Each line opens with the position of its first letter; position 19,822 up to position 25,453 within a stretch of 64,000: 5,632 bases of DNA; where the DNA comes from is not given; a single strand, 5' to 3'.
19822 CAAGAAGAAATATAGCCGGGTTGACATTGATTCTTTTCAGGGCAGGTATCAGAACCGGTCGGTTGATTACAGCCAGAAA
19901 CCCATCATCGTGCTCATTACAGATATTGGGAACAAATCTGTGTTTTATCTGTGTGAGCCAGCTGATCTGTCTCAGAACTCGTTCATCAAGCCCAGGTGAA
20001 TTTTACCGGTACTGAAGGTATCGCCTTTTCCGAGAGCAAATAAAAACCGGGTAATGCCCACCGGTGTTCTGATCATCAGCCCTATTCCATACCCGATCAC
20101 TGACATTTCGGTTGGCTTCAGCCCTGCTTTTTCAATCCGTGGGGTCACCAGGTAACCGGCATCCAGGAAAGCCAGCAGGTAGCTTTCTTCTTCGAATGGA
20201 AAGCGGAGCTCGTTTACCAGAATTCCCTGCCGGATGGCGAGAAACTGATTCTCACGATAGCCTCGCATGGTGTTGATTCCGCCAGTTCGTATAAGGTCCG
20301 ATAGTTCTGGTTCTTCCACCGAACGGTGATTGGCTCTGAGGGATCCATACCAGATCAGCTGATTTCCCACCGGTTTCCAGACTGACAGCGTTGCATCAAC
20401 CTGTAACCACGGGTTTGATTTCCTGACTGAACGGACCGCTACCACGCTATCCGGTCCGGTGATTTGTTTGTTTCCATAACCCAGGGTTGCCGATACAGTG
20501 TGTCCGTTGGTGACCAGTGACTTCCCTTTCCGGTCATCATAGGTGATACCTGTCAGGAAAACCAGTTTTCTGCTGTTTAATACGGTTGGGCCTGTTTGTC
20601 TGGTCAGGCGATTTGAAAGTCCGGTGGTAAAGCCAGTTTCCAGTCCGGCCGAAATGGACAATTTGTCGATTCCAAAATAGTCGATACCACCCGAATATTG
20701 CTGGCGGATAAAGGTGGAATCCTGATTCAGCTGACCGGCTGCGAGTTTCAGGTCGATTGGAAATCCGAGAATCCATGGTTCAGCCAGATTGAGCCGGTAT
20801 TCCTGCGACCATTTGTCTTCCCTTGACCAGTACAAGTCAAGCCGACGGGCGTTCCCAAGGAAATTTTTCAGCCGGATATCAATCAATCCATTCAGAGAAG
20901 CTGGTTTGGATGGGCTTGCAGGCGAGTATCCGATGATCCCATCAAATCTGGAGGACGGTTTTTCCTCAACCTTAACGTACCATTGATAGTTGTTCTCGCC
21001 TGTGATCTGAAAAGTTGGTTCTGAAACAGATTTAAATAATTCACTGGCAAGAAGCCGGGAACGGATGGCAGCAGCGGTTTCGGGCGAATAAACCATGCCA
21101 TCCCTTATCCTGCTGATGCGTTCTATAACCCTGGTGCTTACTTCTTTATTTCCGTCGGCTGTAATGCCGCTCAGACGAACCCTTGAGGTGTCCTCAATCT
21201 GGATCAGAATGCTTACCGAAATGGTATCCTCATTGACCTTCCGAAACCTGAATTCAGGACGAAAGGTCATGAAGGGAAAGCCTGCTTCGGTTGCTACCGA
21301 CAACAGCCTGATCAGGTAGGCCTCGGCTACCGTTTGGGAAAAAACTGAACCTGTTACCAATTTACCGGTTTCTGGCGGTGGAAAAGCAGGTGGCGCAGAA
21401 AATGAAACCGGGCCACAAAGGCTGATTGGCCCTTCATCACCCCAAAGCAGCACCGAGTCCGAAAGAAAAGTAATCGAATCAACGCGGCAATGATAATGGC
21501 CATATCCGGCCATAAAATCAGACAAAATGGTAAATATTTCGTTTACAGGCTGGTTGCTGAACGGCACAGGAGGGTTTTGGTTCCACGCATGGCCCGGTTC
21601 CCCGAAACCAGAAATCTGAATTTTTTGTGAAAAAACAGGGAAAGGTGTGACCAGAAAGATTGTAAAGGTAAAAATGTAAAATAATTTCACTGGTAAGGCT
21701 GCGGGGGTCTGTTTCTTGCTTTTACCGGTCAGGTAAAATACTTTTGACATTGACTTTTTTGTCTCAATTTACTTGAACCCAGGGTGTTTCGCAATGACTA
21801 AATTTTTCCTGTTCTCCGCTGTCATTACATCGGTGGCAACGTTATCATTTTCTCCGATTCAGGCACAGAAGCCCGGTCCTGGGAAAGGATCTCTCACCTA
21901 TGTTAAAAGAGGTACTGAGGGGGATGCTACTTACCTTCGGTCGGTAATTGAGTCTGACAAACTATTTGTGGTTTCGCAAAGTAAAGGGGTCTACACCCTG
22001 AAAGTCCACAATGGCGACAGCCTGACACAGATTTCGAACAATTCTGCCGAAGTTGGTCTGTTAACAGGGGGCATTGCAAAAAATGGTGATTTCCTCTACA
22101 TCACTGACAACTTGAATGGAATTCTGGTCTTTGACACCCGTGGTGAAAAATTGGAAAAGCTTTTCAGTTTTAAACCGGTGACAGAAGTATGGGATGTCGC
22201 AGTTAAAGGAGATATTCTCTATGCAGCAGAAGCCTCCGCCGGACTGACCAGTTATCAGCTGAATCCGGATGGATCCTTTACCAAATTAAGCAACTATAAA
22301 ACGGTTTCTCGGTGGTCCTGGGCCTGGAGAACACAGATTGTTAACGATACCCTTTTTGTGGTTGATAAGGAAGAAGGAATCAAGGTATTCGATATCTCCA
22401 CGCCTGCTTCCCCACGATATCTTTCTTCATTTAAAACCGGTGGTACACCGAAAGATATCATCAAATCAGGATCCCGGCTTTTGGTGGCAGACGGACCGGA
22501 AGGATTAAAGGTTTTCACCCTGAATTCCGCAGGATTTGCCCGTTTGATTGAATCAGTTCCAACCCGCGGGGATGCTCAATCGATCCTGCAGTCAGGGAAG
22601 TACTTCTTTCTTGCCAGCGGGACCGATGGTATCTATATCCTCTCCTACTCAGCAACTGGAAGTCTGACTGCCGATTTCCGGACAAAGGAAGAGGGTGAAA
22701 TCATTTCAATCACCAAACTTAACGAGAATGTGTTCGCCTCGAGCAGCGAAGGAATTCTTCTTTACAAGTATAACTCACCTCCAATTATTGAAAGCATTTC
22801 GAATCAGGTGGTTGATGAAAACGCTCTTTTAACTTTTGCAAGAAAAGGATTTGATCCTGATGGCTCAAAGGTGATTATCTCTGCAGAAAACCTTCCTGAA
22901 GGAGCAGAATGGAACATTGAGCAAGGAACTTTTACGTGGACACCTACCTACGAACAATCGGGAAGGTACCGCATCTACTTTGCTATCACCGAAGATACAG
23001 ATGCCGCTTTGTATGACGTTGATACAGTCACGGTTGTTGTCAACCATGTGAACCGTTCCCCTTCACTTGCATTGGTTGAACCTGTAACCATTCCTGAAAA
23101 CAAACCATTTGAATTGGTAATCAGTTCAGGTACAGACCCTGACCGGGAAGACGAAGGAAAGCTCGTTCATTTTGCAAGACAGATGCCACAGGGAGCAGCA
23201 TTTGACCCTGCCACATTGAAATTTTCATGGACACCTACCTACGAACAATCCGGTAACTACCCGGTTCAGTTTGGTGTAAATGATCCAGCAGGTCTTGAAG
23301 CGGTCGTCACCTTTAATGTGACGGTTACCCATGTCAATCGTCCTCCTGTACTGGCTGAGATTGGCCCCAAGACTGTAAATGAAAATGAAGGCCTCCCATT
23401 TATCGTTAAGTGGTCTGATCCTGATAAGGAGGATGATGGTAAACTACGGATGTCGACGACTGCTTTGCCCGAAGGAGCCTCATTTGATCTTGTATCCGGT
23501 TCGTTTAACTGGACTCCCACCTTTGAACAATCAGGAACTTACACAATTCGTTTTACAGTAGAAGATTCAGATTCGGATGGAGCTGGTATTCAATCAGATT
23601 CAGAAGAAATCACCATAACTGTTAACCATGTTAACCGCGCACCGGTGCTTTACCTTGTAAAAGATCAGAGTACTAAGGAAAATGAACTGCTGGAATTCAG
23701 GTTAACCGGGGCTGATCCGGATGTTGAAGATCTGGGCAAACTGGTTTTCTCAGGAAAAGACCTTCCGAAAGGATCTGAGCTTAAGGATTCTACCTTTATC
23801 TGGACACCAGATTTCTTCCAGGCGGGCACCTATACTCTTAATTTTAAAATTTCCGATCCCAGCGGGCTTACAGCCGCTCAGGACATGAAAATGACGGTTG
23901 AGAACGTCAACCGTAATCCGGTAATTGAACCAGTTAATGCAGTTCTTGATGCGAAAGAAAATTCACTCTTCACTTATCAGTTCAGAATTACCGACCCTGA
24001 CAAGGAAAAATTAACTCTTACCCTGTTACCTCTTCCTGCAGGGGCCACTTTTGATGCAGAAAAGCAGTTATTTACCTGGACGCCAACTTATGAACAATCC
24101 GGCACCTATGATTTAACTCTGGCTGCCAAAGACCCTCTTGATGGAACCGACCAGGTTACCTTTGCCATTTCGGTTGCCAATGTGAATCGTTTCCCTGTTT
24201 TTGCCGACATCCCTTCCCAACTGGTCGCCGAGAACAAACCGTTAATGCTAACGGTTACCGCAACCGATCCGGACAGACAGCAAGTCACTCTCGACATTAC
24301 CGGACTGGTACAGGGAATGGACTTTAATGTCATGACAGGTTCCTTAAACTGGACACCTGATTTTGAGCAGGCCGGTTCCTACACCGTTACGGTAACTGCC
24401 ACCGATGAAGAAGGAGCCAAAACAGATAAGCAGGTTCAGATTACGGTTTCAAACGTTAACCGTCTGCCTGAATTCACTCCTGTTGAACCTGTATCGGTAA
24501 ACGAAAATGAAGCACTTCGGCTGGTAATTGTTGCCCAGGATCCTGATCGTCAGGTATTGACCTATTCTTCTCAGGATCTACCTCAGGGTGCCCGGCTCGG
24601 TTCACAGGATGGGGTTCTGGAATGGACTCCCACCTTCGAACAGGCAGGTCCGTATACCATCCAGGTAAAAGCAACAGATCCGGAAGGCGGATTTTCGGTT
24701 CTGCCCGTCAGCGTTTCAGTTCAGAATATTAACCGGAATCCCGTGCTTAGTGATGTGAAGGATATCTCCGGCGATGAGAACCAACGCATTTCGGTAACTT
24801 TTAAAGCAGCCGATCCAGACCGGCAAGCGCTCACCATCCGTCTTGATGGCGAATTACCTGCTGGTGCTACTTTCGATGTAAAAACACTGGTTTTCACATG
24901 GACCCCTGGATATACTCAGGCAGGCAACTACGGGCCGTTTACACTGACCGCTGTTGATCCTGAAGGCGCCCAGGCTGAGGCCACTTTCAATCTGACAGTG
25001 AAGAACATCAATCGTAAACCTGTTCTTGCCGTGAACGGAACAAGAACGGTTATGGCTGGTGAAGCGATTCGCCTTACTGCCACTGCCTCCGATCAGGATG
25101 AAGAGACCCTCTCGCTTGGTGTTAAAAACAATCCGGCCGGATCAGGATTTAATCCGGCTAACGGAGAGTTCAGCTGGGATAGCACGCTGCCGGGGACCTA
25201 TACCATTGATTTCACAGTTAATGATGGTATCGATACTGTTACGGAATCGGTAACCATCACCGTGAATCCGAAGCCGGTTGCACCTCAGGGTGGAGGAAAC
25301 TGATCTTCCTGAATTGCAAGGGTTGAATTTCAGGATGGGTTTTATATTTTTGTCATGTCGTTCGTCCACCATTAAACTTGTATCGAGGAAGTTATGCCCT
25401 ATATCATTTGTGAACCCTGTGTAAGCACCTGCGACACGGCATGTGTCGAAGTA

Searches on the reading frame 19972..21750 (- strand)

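Call 31: search_protein_families(library=pfam, proteins=[window:19972-21750:-], max_evalue=0.00001)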
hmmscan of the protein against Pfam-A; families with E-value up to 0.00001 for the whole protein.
window:19972-21750:- (592 aa): 2 families
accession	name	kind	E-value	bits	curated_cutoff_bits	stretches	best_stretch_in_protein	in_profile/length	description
PF01103.29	Omp85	-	5.5e-13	49.6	24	1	296-587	1-320/325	Omp85 superfamily domain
PF07244.20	POTRA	-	2.3e-07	31.8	21.3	0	192-263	2-78/79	Surface antigen variable number repeat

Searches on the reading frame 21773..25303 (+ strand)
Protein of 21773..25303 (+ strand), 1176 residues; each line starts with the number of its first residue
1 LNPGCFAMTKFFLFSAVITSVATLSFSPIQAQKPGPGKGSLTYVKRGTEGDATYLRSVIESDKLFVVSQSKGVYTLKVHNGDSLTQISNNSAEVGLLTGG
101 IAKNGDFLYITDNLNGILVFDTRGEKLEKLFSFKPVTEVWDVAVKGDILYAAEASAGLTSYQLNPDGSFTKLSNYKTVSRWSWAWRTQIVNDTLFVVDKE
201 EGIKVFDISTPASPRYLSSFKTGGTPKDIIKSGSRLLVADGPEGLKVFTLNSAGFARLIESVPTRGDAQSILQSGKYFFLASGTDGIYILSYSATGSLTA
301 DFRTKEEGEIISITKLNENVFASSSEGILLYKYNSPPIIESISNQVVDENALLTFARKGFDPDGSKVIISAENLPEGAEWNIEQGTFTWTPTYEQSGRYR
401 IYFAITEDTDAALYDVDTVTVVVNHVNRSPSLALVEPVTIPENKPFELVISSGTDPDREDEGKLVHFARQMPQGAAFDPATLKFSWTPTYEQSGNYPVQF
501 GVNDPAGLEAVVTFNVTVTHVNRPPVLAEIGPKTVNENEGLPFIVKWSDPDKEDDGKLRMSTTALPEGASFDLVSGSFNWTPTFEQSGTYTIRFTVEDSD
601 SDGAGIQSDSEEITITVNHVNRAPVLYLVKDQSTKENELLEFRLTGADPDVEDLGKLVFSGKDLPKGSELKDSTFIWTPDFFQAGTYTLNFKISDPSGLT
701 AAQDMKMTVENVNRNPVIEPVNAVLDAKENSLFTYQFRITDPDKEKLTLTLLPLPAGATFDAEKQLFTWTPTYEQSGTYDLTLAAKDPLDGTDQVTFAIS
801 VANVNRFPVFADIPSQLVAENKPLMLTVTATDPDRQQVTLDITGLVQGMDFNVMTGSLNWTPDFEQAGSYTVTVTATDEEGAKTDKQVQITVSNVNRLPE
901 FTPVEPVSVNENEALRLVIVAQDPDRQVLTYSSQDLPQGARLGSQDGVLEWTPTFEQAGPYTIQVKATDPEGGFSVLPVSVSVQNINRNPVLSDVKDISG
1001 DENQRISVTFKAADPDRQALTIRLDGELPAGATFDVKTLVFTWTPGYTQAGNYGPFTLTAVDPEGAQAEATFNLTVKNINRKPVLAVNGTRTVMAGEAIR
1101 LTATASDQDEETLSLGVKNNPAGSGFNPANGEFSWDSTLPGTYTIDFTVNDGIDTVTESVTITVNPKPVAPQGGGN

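Call 31: search_protein_families(library=pfam, proteins=[window:21773-25303:+], max_evalue=0.00001)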
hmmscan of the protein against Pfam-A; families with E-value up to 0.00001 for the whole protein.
window:21773-25303:+ (1176 aa): 14 families
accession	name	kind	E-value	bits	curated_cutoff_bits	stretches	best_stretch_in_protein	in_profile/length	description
PF05345.18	He_PIG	-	1.3e-91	301.6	24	8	990-1076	2-95/96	Putative Ig domain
PF17963.7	Big_9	-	2.7e-63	211.3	23.6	4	805-891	1-89/89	Bacterial Ig domain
PF17892.7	Cadherin_5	-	6.7e-29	100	26.5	0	805-892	2-97/98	Cadherin-like domain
PF17803.7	Cadherin_4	-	2.2e-28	99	25.1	0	1070-1143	1-69/71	Bacterial cadherin-like domain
PF18911.6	PKD_4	-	2.2e-24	85.8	27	0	858-892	50-85/85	PKD domain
PF00801.26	PKD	-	3.5e-24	85.1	23.5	0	816-885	9-74/80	PKD domain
PF25275.1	Golvesin_C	-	1.3e-14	54.9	31.6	0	382-418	38-77/132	Golvesin C-terminal domain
PF00028.23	Cadherin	-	1.5e-13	51.3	28.8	0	819-892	6-90/93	Cadherin domain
PF18981.6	InlK_D3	-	1.2e-12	48.1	25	0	863-892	45-75/75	Internalin K domain (D3/D4)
PF19077.6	Big_13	-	7.7e-11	42.8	27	0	821-892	27-100/102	Bacterial Ig-like domain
PF24908.1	Ig_SIBA-E_2nd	-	1.1e-09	38.9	27.8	0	902-977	5-82/117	Integrin beta-like protein A-E, second Ig-like domain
PF16403.11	Bact_surface_Ig-like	-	2.2e-08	34.5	27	0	863-892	42-71/71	Bacterial surface protein, Ig-like domain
PF08309.17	LVIVD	-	1e-07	31.6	20.2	0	194-222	14-42/42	LVIVD repeat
PF16819.11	DUF5074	-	2.4e-06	27.3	27.2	0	44-188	91-239/353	Domain of unknown function (DUF5074)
